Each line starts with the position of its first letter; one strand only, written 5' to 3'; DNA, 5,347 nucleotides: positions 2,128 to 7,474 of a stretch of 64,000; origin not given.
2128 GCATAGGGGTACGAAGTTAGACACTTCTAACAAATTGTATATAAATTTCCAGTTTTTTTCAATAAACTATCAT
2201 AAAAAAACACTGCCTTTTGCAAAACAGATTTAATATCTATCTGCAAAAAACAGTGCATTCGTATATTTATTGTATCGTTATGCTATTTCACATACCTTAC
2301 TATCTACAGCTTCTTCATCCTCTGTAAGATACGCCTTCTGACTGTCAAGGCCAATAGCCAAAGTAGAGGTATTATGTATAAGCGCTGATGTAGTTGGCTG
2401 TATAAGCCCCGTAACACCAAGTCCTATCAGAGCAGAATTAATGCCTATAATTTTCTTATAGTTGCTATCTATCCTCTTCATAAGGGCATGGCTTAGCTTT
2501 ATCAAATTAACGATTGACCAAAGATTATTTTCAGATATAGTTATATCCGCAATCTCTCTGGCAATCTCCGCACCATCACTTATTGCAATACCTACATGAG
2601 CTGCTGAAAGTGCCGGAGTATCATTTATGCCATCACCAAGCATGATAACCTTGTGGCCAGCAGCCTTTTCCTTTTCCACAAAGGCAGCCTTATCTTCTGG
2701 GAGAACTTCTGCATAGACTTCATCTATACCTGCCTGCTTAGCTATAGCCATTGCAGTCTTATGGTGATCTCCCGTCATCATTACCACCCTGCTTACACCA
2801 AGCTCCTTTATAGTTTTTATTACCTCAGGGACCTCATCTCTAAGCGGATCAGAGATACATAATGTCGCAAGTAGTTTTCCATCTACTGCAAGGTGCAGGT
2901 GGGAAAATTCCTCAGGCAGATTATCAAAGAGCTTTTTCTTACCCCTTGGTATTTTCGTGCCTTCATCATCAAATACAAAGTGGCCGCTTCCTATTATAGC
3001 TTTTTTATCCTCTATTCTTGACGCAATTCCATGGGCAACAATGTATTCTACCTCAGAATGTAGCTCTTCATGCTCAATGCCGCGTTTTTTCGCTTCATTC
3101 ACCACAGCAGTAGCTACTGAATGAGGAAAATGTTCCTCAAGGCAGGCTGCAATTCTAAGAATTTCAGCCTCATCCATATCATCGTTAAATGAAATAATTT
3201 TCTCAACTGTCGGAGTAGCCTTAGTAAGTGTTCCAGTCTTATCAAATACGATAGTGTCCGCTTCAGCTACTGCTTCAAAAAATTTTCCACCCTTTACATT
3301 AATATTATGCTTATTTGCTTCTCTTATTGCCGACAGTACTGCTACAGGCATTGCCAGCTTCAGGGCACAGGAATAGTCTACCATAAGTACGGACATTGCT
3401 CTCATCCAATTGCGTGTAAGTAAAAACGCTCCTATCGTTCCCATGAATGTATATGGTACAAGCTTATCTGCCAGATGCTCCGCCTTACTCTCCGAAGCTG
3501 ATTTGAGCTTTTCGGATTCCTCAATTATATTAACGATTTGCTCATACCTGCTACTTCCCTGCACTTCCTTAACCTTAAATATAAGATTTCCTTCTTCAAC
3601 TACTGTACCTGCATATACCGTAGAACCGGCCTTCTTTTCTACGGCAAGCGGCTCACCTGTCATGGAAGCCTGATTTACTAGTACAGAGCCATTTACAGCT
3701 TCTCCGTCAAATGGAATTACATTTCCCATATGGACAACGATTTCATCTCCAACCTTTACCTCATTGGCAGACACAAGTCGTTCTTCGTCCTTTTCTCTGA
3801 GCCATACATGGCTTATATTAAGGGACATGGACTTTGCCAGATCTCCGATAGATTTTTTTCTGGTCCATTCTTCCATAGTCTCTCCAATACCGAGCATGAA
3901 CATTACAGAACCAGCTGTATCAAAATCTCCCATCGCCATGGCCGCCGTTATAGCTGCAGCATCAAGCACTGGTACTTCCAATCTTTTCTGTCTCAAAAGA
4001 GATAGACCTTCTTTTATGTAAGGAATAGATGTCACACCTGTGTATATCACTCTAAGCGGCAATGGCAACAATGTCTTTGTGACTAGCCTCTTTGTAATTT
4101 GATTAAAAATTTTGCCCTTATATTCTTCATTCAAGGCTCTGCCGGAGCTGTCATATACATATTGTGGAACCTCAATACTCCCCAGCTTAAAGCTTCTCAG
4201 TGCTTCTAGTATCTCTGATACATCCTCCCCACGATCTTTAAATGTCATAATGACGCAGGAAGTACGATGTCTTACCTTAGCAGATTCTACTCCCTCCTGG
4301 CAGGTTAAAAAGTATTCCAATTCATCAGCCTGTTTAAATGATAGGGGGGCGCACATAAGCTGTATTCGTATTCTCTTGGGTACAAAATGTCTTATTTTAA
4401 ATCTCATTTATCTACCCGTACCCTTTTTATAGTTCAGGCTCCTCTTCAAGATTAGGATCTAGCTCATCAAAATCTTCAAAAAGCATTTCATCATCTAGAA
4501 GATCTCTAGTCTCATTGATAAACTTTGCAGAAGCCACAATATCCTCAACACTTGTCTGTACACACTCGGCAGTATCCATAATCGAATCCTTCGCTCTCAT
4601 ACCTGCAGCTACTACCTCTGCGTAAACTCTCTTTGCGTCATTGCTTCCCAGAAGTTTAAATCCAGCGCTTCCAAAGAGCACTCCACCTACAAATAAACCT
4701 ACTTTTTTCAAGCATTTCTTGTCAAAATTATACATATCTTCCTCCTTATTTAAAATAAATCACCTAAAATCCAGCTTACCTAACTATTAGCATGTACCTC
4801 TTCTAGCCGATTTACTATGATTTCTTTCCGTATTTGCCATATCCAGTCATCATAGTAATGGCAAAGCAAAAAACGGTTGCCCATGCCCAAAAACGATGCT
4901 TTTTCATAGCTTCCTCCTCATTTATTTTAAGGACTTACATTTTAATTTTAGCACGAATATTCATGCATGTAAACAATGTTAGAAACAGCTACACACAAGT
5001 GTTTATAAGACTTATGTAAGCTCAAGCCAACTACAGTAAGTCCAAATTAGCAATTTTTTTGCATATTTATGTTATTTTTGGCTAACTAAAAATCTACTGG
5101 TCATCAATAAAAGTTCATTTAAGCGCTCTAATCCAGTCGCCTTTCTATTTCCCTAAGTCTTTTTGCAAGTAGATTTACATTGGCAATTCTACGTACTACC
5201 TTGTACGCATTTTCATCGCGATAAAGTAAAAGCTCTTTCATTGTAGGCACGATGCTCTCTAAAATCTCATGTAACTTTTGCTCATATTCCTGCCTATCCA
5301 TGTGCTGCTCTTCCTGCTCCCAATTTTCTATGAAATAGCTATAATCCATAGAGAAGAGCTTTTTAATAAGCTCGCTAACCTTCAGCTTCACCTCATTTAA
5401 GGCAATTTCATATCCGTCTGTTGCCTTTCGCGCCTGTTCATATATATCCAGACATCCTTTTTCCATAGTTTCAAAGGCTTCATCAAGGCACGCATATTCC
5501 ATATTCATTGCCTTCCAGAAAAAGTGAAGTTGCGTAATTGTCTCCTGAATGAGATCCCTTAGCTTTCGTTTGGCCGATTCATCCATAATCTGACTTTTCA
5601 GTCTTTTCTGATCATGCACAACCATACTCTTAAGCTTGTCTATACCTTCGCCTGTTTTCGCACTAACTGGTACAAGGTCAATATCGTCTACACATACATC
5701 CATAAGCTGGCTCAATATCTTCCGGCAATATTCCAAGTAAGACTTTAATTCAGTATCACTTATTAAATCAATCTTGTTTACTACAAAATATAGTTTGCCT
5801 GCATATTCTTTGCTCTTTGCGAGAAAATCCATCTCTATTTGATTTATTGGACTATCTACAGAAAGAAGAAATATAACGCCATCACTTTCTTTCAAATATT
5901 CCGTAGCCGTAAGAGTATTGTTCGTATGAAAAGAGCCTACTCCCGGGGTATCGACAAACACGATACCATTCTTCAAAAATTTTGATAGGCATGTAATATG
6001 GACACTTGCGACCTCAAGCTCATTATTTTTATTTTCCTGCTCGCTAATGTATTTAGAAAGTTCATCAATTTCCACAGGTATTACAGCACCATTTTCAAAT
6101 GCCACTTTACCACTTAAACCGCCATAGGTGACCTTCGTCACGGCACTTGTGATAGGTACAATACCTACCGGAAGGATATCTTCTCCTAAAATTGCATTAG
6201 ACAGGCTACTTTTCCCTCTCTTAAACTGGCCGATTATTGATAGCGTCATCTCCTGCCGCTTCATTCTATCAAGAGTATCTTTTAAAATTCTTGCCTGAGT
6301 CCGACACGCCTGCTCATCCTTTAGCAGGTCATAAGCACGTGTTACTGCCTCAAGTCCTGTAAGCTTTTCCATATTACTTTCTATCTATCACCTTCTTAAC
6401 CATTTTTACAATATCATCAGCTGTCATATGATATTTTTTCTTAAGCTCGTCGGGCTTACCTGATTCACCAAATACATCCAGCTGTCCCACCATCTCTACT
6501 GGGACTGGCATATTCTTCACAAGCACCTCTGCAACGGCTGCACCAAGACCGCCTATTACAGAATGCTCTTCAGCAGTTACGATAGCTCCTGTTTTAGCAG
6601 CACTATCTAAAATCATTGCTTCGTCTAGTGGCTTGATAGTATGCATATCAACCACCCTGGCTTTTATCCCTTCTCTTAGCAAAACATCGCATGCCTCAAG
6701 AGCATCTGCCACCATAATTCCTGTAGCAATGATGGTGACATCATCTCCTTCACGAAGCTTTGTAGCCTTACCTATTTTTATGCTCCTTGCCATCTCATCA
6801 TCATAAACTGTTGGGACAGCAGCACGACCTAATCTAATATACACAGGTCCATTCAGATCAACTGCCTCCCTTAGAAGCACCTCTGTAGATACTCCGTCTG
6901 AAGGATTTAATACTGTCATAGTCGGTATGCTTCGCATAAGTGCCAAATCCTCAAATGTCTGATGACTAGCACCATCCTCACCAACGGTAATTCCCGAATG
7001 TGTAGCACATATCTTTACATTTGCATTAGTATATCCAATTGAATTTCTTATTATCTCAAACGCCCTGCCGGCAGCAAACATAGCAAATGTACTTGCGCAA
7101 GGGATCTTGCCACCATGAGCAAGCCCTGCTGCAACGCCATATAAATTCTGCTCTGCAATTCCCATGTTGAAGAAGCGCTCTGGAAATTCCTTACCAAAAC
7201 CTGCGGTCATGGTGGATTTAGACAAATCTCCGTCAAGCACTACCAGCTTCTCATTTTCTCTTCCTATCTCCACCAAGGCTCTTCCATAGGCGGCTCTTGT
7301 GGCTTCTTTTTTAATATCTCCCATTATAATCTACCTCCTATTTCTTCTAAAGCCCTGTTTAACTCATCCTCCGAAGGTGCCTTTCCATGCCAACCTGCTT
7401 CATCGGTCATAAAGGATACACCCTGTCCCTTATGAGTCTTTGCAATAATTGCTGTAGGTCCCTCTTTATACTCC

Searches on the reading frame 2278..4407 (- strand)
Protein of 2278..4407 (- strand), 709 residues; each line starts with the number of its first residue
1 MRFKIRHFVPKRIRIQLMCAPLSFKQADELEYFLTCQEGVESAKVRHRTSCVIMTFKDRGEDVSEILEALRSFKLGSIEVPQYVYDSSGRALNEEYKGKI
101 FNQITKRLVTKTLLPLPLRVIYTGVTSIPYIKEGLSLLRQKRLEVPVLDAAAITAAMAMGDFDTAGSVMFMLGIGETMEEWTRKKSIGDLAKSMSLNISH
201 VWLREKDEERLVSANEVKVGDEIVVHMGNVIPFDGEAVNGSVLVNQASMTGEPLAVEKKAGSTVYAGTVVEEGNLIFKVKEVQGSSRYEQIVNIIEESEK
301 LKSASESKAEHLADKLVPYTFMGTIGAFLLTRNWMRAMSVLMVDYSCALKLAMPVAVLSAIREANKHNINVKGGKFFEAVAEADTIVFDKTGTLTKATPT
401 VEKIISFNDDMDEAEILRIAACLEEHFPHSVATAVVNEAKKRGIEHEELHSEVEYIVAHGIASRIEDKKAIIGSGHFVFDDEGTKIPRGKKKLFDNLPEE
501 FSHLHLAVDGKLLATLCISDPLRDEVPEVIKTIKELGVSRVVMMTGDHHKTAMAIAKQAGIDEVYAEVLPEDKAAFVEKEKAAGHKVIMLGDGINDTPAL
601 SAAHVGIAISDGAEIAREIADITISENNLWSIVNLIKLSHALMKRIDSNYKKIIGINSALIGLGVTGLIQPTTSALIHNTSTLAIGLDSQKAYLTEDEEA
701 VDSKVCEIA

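Call 69: search_protein_families(library=pfam, proteins=[window:2278-4407:-], max_evalue=0.00001)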
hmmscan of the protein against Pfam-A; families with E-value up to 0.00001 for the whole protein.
window:2278-4407:- (709 aa): 3 families
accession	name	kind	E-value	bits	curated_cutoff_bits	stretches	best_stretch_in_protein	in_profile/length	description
PF00122.25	E1-E2_ATPase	-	2e-35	122.4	28.1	1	197-367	3-181/181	E1-E2 ATPase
PF00702.32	Hydrolase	-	6.8e-30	105.3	26.4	1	384-604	2-191/191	haloacid dehalogenase-like hydrolase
PF08282.18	Hydrolase_3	-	3.2e-06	27.5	20.9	0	581-634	200-253/255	haloacid dehalogenase-like hydrolase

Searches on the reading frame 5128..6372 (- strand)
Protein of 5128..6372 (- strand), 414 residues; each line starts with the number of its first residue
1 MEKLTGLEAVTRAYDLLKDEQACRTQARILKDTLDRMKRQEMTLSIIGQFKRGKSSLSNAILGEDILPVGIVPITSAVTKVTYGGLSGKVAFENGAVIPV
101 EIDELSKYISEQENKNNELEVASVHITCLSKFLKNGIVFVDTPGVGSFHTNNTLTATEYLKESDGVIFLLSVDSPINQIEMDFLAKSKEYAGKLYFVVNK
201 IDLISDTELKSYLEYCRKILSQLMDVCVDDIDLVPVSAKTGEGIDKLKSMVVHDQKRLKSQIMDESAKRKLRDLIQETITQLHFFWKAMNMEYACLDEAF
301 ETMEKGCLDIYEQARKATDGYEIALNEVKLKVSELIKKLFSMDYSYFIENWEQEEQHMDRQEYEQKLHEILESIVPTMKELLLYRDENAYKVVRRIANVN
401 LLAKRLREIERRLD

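Call 69: search_protein_families(library=pfam, proteins=[window:5128-6372:-], max_evalue=0.00001)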
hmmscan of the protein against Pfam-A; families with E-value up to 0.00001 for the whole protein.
window:5128-6372:- (414 aa): 4 families
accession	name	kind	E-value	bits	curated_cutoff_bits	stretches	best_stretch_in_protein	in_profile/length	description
PF00350.29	Dynamin_N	-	1.7e-28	100.2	27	1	46-200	3-166/168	Dynamin family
PF00009.33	GTP_EFTU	-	2.5e-12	47.2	26.5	1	43-253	5-184/188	Elongation factor Tu GTP binding domain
PF01926.29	MMR_HSR1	-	1.8e-07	31.7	21.9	1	45-200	3-113/113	50S ribosome-binding GTPase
PF03193.22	RsgA_GTPase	-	2.5e-06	27.9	30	0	164-251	24-104/174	RsgA GTPase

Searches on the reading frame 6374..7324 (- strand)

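Call 69: search_protein_families(library=pfam, proteins=[window:6374-7324:-], max_evalue=0.00001)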
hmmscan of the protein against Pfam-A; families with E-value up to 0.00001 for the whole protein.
window:6374-7324:- (316 aa): 3 families
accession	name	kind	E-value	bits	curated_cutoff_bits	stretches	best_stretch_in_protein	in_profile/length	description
PF02779.29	Transket_pyr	-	4.2e-45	153.9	27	1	7-171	3-173/174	Transketolase, pyrimidine binding domain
PF02780.25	Transketolase_C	-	5.8e-38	130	25.9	1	185-305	1-124/124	Transketolase, C-terminal domain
PF22613.1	Transketolase_C_1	-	3.4e-07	30.9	27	1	192-301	10-113/113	Transketolase-like TK C-terminal domain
